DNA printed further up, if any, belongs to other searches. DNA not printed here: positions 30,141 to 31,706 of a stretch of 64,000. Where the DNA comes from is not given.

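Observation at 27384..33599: Unorthodox CofD/YvcK-centred gene run inside the glycan locus: candidate undescribed phosphodiester-decoration pathway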

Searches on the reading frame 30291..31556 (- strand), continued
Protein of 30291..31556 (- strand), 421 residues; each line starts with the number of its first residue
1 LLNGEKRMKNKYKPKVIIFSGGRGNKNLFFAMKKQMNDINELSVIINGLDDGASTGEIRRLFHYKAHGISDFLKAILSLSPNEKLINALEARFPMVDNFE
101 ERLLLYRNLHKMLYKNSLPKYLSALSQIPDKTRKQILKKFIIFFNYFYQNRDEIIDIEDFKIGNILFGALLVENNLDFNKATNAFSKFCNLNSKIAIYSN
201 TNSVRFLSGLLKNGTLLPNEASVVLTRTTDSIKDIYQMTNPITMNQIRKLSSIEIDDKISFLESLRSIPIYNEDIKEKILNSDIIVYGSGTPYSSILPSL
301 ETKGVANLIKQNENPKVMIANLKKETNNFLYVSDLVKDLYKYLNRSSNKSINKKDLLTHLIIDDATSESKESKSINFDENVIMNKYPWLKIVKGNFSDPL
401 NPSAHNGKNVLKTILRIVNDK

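Call 16: search_solved_structures(query=window:30291-31556:-, max_evalue=1, show_alignments=2)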
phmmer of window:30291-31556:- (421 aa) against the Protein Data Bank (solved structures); distinct sequences matched with E-value up to 1: 8.
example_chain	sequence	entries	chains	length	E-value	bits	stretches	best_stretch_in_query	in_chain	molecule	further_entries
2o2z_A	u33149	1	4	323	6.9e-11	44.9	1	277-325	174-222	hypothetical protein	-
2hzb_A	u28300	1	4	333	1.2e-10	44.1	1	277-325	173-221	Hypothetical UPF0052 protein BH3568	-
2q7x_A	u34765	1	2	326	8.9e-09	37.9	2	268-346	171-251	UPF0052 protein SP_1565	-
2p0y_A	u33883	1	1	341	1.5e-08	37.2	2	275-418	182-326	Hypothetical protein lp_0780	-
2ppv_A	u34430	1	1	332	2.9e-08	36.3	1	270-325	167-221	Uncharacterized protein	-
3n4x_A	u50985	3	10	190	0.012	17.7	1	268-345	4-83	Monopolin complex subunit CSM1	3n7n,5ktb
7uzf_M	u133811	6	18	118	0.29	13.2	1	114-156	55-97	V-type proton ATPase subunit G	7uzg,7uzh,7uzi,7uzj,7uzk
7d7c_F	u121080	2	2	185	0.52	12.4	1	82-154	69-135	gp55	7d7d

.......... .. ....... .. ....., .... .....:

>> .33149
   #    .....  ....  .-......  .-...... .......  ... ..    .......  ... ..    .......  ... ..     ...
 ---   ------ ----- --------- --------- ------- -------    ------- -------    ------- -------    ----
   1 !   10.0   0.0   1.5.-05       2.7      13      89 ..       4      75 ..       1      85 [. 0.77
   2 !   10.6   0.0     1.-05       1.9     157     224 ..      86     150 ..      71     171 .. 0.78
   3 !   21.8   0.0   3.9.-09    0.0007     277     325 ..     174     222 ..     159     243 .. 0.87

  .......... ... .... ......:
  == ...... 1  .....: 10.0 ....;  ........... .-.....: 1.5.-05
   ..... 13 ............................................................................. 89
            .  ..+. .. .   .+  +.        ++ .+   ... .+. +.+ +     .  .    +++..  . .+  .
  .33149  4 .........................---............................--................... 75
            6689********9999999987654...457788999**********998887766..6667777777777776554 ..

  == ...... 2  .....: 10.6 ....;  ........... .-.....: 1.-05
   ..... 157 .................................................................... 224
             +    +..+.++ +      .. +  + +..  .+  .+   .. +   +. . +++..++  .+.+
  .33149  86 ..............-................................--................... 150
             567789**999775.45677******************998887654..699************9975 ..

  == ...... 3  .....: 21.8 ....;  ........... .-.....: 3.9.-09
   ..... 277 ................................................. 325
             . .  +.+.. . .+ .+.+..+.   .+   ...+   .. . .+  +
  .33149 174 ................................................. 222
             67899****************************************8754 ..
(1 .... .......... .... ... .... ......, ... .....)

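Call 29: search_protein_families(library=pfam, proteins=[P0101, P0102, P0103, P0104, P0105, P0106], max_evalue=1)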
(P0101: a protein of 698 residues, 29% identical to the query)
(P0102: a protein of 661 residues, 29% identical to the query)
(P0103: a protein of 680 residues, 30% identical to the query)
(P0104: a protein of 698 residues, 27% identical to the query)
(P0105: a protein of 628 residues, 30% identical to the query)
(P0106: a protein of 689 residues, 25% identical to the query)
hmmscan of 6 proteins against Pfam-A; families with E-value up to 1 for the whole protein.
P0101 (698 aa): 2 families
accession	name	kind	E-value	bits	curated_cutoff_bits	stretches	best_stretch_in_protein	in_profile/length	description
PF01933.23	CofD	-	3.1e-24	86.1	30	1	55-406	3-256/290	2-phospho-L-lactate transferase CofD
PF10061.14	DUF2299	-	0.083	13.1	22.8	1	280-306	57-83/138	Uncharacterized conserved protein (DUF2299)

P0102 (661 aa): 1 family
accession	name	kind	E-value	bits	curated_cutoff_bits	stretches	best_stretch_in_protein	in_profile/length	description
PF01933.23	CofD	-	3.6e-18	66.2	30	1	14-337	3-236/290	2-phospho-L-lactate transferase CofD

P0103 (680 aa): 1 family
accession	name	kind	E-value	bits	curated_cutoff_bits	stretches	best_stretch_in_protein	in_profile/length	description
PF01933.23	CofD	-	8.6e-19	68.2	30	1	15-370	1-252/290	2-phospho-L-lactate transferase CofD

P0104 (698 aa): 1 family
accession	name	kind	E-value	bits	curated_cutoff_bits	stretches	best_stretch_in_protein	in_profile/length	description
PF01933.23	CofD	-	5.3e-17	62.4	30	1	11-347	1-242/290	2-phospho-L-lactate transferase CofD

P0105 (628 aa): 3 families
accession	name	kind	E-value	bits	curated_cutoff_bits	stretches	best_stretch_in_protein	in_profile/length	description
PF01933.23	CofD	-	1e-23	84.4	30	1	4-361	2-256/290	2-phospho-L-lactate transferase CofD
PF18832.6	LPD18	-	0.081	13.5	26.8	1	344-381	39-76/86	Large polyvalent protein-associated domain 18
PF00827.22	Ribosomal_L15e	-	0.17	12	27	1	332-365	110-143/191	Ribosomal L15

P0106 (689 aa): 1 family
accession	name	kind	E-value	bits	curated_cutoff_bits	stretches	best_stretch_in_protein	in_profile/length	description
PF01933.23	CofD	-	9.7e-18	64.8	30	1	13-348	1-242/290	2-phospho-L-lactate transferase CofD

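Call 37: predict_structure(alignment_id=A1)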
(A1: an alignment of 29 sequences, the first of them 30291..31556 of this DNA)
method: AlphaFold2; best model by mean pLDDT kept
length: 421 residues; sequences in the alignment: 29
mean_pLDDT: 90.0   pTM: 0.89
mean pLDDT of the five models: 90.0, 90.0, 89.7, 89.3, 88.3
residues with pLDDT >= 90: 312; 70-90: 73; 50-70: 26; < 50: 10
segments of 3 or more residues with pLDDT < 50: 1-4
pLDDT, mean of each block of 10 residues (from residue 1): 49 94 86 95 94 80 91 95 97 95 95 94 96 97 95 89 97 96 98 97 94 91 75 91 94 96 96 97 94 88 98 96 58 90 94 97 67 72 95 89 88 95 60
secondary structure, 60 per line:
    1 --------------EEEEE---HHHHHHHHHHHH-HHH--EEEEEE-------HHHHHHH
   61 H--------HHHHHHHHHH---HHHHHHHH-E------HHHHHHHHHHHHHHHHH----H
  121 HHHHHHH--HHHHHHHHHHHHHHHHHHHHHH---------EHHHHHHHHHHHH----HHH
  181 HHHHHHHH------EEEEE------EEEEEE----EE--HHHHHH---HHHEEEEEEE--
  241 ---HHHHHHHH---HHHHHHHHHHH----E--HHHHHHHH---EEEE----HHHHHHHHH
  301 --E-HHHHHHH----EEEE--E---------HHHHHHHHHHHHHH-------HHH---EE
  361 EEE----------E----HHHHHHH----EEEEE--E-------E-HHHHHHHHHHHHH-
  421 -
elements in order: E15-19 H23-34 E41-46 H54-61 H70-79 H83-90 H99-115 H120-127 H130-151 H162-173 H178-188 E195-199 E206-211 H220-225 E232-238 H244-251 H255-265 H273-280 E284-287 H292-300 H305-311 E316-319 H332-345 E359-363 H379-385 E390-394 H407-419

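Call 41: fold_search(model_id=the predicted structure, library=pdb)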
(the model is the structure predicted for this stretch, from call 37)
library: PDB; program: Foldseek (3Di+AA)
matches with E <= 10: 891; with E <= 0.001: 19
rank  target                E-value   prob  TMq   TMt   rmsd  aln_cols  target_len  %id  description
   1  2hzb_A                1.0e-16  1.00  0.63  0.83   4.4       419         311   18  X-Ray Crystal Structure of Protein BH3568 from Bacillus halodurans. Northeast Structural Genomics Consortium BhR60. (released 2006-08-22)
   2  2o2z_A                2.4e-16  1.00  0.61  0.81   4.1       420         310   18  Crystal structure of a protein member of the upf0052 family (bh3568) from bacillus halodurans at 2.60 A resolution (released 2006-12-19)
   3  2ppv                  4.5e-16  1.00  0.62  0.79   5.0       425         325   16  CRYSTAL STRUCTURE OF a protein belonging to the UPF0052 (SE_0549) FROM STAPHYLOCOCCUS EPIDERMIDIS ATCC 12228 AT 2.00 A R (released 2007-05-15)
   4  2o2z_D                5.3e-16  1.00  0.62  0.83   4.0       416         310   18  Crystal structure of a protein member of the upf0052 family (bh3568) from bacillus halodurans at 2.60 A resolution (released 2006-12-19)
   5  2q7x_B                1.3e-15  1.00  0.58  0.78   4.3       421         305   15  Crystal structure of a putative phospho transferase (sp_1565) from streptococcus pneumoniae tigr4 at 2.00 A resolution (released 2007-06-19)
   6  2q7x_A                1.3e-15  1.00  0.58  0.75   5.6       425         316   16  Crystal structure of a putative phospho transferase (sp_1565) from streptococcus pneumoniae tigr4 at 2.00 A resolution (released 2007-06-19)
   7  2o2z_C                1.7e-15  1.00  0.62  0.83   4.5       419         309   18  Crystal structure of a protein member of the upf0052 family (bh3568) from bacillus halodurans at 2.60 A resolution (released 2006-12-19)
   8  2o2z_B                2.6e-15  1.00  0.62  0.84   3.8       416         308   18  Crystal structure of a protein member of the upf0052 family (bh3568) from bacillus halodurans at 2.60 A resolution (released 2006-12-19)
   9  2p0y                  8.0e-09  1.00  0.46  0.78   5.9       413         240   12  Crystal structure of Q88YI3_LACPL from Lactobacillus plantarum. Northeast Structural Genomics Consortium target LpR6 (released 2007-03-27)
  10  3cgw                  1.1e-07  1.00  0.41  0.55  10.2       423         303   13  Crystal structure of 2-phospho-(S)-lactate transferase from Methanosarcina mazei. Northeast Structural Genomics Consorti (released 2008-03-18)
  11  6uvx_B                1.2e-07  1.00  0.41  0.52  10.4       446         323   10  The crystal structure of FbiA from Mycobacterium Smegmatis, Apo state (released 2020-05-13)
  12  6uw1_B                1.2e-07  1.00  0.42  0.53  10.2       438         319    9  The crystal structure of FbiA from Mycobacterium Smegmatis, Fo bound form (released 2020-05-13)
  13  3c3e_A                2.9e-07  1.00  0.45  0.60   9.0       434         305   10  Crystal structure of 2-phospho-(S)-lactate transferase from Methanosarcina mazei in complex with Fo and GDP. Northeast (released 2008-02-19)
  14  3c3d_A                3.3e-07  1.00  0.49  0.65   7.6       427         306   10  Crystal structure of 2-phospho-(S)-lactate transferase from Methanosarcina mazei in complex with Fo and phosphate. Nor (released 2008-02-19)
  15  6uvx_A                1.6e-06  1.00  0.45  0.57   9.4       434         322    9  The crystal structure of FbiA from Mycobacterium Smegmatis, Apo state (released 2020-05-13)
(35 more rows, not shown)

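Call 45: search_solved_structures(query=A1, max_evalue=1, show_alignments=0)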
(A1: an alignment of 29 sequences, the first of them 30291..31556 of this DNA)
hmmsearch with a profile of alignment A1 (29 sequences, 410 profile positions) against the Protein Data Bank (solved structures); distinct sequences matched with E-value up to 1: 8.
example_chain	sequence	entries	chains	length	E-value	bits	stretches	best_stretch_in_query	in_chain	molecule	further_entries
2hzb_A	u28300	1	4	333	3.5e-18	68.9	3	261-404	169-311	Hypothetical UPF0052 protein BH3568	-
2o2z_A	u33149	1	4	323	4.3e-18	68.6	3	261-404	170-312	hypothetical protein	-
2ppv_A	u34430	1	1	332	4.7e-16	61.9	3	260-406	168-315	Uncharacterized protein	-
2p0y_A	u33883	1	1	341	7.7e-15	57.9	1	253-407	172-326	Hypothetical protein lp_0780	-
2q7x_A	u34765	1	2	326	2e-13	53.2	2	254-408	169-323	UPF0052 protein SP_1565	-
3c3d_A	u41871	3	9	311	0.016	17.3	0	4-39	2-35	2-phospho-L-lactate transferase | LPPG:FO 2-phospho-L-lactate transferase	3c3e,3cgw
2kjr_A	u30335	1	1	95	0.58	12.2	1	52-83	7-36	CG11242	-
7r5j_W0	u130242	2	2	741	0.73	11.9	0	188-264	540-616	Nuclear pore complex protein Nup88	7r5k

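Call 46: find_related_loci(query=A1, collection=genome_contigs, flank=8000)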
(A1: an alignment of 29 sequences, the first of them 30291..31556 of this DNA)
Query A1 (421 aa) in genome_contigs; peptide patterns used: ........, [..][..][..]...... (x = any residue, [..] = any of these).
80 stretches matched a pattern; 1 encode a relative of the query (tblastn E <= 1e-3); 1 distinct loci.
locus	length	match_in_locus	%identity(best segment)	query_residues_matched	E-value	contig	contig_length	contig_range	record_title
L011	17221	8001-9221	40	16-419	7e-87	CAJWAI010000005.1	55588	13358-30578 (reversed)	MAG TPA_asm: uncultured Gammaproteobacteria bacterium isolate ERR599079_bin.33_MetaBAT_v2.12.1_MAG genome assembly, cont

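Call 51: find_encoding_contigs(protein=P0082, flank=10000, max_places=1)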
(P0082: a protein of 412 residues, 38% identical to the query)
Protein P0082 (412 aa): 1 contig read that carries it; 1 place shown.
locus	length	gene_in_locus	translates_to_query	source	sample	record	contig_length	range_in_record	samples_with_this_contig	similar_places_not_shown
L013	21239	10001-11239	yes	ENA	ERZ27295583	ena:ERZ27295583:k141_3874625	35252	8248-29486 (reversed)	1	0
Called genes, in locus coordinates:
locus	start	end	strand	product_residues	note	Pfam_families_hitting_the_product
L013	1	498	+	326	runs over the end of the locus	PF01073:3Beta_HSD, PF01370:Epimerase, PF02719:Polysacc_synt_2 (weak), PF04321:RmlD_sub_bind, PF05368:NmrA (weak), PF07993:NAD_binding_4 (faint), PF13460:NAD_binding_10, PF16363:GDP_Man_Dehyd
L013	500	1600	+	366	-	PF01041:DegT_DnrJ_EryC1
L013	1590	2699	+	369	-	PF00155:Aminotran_1_2 (weak), PF01041:DegT_DnrJ_EryC1, PF01212:Beta_elim_lyase (weak), PF00266:Aminotran_5, PF01053:Cys_Met_Meta_PP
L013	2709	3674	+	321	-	PF00676:E1_dh, PF13292:DXP_synthase_N (weak)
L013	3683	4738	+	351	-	PF02779:Transket_pyr, PF02780:Transketolase_C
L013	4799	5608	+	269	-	-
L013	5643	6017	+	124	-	-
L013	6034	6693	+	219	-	PF01209:Ubie_methyltran, PF13489:Methyltransf_23 (weak), PF13847:Methyltransf_31, PF08241:Methyltransf_11, PF08242:Methyltransf_12, PF13649:Methyltransf_25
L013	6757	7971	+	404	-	PF01663:Phosphodiest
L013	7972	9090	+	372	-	-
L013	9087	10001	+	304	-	PF10111:Glyco_tranf_2_2 (weak), PF13641:Glyco_tranf_2_3 (weak), PF00535:Glycos_transf_2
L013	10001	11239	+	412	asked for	PF01933:CofD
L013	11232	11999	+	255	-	-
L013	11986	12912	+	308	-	PF01128:IspD (weak), PF12804:NTP_transf_3 (weak)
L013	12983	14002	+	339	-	-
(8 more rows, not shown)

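Call 61: find_related_loci(query=A1, collection=metagenome_contigs, flank=10000)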
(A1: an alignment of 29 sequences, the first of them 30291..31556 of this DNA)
Query A1 (421 aa) in metagenome_contigs; peptide patterns used: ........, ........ (x = any residue, [..] = any of these).
246 stretches matched a pattern; 40 encode a relative of the query (tblastn E <= 1e-3); 40 distinct loci.
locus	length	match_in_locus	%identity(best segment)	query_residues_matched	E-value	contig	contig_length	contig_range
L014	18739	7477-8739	99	1-421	0e+0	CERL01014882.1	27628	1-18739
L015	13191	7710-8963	94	3-420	0e+0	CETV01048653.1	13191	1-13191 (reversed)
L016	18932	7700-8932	82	8-420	0e+0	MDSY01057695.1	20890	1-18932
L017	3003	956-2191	81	8-421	0e+0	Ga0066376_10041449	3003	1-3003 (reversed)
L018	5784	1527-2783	76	3-421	0e+0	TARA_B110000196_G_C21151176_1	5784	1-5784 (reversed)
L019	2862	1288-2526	76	8-420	0e+0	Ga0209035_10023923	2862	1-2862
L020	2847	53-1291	75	8-420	0e+0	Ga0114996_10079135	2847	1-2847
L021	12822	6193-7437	75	6-420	0e+0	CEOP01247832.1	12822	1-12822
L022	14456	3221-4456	72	7-420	0e+0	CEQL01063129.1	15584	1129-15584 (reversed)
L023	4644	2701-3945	71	5-419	0e+0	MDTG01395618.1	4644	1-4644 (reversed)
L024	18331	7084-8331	70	5-420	0e+0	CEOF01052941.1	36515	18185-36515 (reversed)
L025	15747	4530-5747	71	15-420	0e+0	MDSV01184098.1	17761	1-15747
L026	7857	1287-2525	66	7-421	8e-179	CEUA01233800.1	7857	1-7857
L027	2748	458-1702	45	8-418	2e-123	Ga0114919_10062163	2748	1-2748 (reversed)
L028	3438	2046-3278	46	6-417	2e-114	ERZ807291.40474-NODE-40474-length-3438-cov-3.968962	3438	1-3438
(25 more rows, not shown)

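Call 89: search_protein_representatives(alignment_id=A1)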
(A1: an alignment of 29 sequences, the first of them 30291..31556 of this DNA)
Query: 29 sequences, 410 profile positions. Proteins with E-value up to 0.001 (for the whole library): 2893; up to 1e-10: 995; up to 1e-30: 278. The best 150 are listed.
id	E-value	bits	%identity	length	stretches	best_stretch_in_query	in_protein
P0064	4.4e-164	562.6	-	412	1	1-409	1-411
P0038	6.2e-161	552.3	-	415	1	3-406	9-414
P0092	1.4e-159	547.9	-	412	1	1-409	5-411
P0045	2.3e-157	540.5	-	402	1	1-406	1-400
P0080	1.4e-154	531.3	-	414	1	1-408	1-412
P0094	1.6e-149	514.7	-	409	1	1-408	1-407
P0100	1.3e-130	452.4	-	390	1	1-409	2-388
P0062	1.2e-82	294.4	-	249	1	169-375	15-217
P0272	7.8e-79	281.9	-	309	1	107-407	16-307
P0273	4.0e-67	243.3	-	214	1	2-199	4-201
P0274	3.8e-66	240.1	-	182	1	226-409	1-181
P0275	3.2e-62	227.2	-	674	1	2-408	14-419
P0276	1.6e-57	211.7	-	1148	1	2-407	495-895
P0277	2.7e-56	207.7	-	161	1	199-338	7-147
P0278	3.2e-56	207.4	-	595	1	2-405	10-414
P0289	2.8e-52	194.4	-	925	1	3-409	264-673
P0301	8.0e-50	186.3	-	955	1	2-358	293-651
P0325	5.3e-48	180.3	-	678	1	2-406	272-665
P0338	1.4e-46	175.7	-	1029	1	2-406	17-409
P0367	1.3e-43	165.9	-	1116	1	3-406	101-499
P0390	2.9e-42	161.4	-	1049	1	2-408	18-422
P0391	2.9e-42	161.4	-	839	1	2-406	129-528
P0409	5.8e-41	157.1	-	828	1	2-405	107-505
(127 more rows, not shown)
